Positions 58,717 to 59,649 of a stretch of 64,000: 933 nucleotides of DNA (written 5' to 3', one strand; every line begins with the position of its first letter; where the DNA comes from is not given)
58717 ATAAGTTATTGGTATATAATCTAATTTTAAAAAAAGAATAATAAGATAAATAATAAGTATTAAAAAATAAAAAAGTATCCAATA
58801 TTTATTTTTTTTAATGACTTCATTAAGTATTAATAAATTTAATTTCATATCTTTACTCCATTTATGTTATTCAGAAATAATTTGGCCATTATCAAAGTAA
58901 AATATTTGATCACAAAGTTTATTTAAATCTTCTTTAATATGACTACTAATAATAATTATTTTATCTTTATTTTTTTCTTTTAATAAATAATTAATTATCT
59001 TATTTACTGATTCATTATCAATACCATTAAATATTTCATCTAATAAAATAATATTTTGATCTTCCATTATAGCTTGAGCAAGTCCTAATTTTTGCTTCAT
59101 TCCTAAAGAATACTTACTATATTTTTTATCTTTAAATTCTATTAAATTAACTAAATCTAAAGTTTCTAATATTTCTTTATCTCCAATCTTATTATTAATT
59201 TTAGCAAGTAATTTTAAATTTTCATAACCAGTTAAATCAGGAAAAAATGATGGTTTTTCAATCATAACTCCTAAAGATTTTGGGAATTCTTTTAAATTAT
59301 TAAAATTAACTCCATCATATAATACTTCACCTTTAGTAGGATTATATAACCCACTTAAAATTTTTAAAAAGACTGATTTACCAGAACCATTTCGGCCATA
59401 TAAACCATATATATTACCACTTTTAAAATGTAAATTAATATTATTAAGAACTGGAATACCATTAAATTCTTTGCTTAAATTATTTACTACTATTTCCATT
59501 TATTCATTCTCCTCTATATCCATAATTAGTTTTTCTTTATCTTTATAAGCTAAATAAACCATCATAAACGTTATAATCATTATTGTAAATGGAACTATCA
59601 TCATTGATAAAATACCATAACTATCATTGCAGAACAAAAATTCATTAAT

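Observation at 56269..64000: Rearranged and truncated dcw cluster with an ABC-2 transporter embedded between the two class-B PBP genes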

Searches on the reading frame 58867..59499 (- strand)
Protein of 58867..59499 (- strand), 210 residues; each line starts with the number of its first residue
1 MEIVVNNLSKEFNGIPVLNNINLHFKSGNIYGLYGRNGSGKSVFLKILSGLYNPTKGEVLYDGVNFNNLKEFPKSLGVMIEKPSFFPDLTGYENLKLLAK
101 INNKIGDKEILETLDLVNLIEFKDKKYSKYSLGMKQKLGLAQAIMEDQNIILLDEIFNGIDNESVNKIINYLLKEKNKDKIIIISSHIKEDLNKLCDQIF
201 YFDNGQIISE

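Call 3: search_protein_families(library=pfam, proteins=[window:58867-59499:-], max_evalue=0.01)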
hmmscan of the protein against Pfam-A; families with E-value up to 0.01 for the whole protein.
window:58867-59499:- (210 aa): 6 families
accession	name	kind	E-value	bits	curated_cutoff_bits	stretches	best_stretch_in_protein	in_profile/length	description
PF00005.33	ABC_tran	-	2.9e-31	109.3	25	1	18-157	1-136/137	ABC transporter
PF13304.12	AAA_21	-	1.8e-10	41.8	27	2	30-51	1-22/304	AAA domain, putative AbiEii toxin, Type IV TA system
PF02463.25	SMC_N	-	3e-05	24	40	1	140-194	151-204/220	RecF/RecN/SMC N terminal domain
PF13173.12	AAA_14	-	0.00083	19.8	27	0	117-190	32-102/129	AAA domain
PF01637.24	ATPase_2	-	0.0017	18.6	33.2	1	26-185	18-155/225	ATPase domain predominantly from Archaea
PF03215.21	Rad17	-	0.0023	18.4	23.8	0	29-106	46-123/186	Rad17 P-loop domain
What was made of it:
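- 58867..59499 (-): ABC ATPase (210 aa, NBD only). PF00005, E=2.9e-31 (call 3).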

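Call 4: search_protein_families(library=ncbifam, proteins=[window:58867-59499:-], max_evalue=0.01)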
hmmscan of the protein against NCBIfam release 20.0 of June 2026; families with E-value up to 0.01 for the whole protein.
window:58867-59499:- (210 aa): 185 families (the best 25 are shown)
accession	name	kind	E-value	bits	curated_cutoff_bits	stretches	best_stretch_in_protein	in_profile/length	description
TIGR03740.1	galliderm_ABC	subfamily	1.1e-46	159.3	309.75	1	4-208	2-203/223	lantibiotic protection ABC transporter ATP-binding subunit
TIGR01188.1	drrA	subfamily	2.6e-39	135.3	312.45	1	10-209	1-204/302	daunorubicin resistance ABC transporter, ATP-binding protein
TIGR03522.1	GldA_ABC_ATP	equivalog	1.7e-34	119.7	402.6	1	1-209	1-212/301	gliding motility-associated ABC transporter ATP-binding subunit GldA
NF010061.0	PRK13538.1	equivalog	1.9e-30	105.9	195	1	6-189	9-193/211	cytochrome c biogenesis heme-transporting ATPase CcmA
NF043075.1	MMSYN1_0197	equivalog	4.2e-30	104.9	550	1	4-207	4-211/341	spermidine/putrescine ABC transporter ATP-binding protein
TIGR01189.1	ccmA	equivalog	6.1e-30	104.4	131.6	1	5-193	3-191/198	heme ABC exporter ATP-binding protein CcmA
NF047568.1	PSM_export_PmtC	equivalog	6.6e-30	104.6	375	1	5-209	3-200/290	phenol-soluble modulin export ABC transporter ATP-binding protein PmtC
TIGR00968.1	3a0106s01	subfamily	4e-29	101.8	342.75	1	3-208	1-210/237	sulfate ABC transporter ATP-binding protein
NF033858.1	ABC2_perm_RbbA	equivalog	1.2e-28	99.6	1050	1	3-208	267-476/909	ribosome-associated ATPase/putative transporter RbbA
NF008442.0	PRK11288.1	equivalog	5.5e-28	97.5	689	1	5-209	10-223/504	L-arabinose ABC transporter ATP-binding protein AraG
TIGR03608.1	L_ocin_972_ABC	subfamily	6.3e-28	97.6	254.85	1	5-199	1-203/206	putative bacteriocin export ABC transporter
TIGR01186.1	proV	subfamily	1.9e-27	96.3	326.6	1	18-208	9-209/363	betaine/proline/choline family ABC transporter ATP-binding protein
TIGR04406.1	LPS_export_lptB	equivalog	2.3e-27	95.8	240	1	3-210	2-216/239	LPS export ABC transporter ATP-binding protein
TIGR03375.1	type_I_sec_LssB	subfamily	8.2e-27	93.8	693.1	1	14-209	479-681/696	type I secretion system permease/ATPase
TIGR02315.1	ABC_phnC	equivalog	1e-26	93.8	266.1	1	3-208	2-225/243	phosphonate ABC transporter ATP-binding protein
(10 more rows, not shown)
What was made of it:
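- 58867..59499 (-): Best NCBIfam hit is TIGR03740 at 159 bits, below the 309.75 cutoff (call 4).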

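Call 21: search_protein_families(library=padloc, proteins=[window:58867-59499:-], max_evalue=0.01)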
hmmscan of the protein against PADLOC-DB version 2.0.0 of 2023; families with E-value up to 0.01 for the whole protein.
window:58867-59499:- (210 aa): 12 families
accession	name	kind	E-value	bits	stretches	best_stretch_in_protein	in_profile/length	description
PDLC04135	mad3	-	6.1e-22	76.7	2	123-204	257-339/374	mads_3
PDLC02980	AriA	-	1.5e-11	42.8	2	31-54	2-25/304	-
PDLC04541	PDC-M25A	-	1.1e-08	32.6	1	140-197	261-315/380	-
PDLC02335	AbiLi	-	1e-07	29.3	2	96-199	157-248/326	AbiLi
PDLC04608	PDC-M38A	-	8.2e-07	27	1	128-195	250-319/367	-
PDLC04140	mad8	-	1.3e-06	26.2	1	16-55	15-54/314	mads_8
PDLC04893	PDC-S06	-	1.8e-05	21.3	1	19-58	89-128/862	-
PDLC04149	HEC-04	-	0.00013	18.7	1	145-198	229-283/494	-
PDLC04169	GajA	-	0.00025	18.6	1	139-188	127-177/434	-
PDLC04891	PDC-S06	-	0.0058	13.1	1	19-48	91-120/858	-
PDLC04389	PDC-M07A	-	0.0074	13.3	0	32-62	29-59/443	-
PDLC04168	GajA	-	0.0081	12.9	0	138-194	267-324/570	-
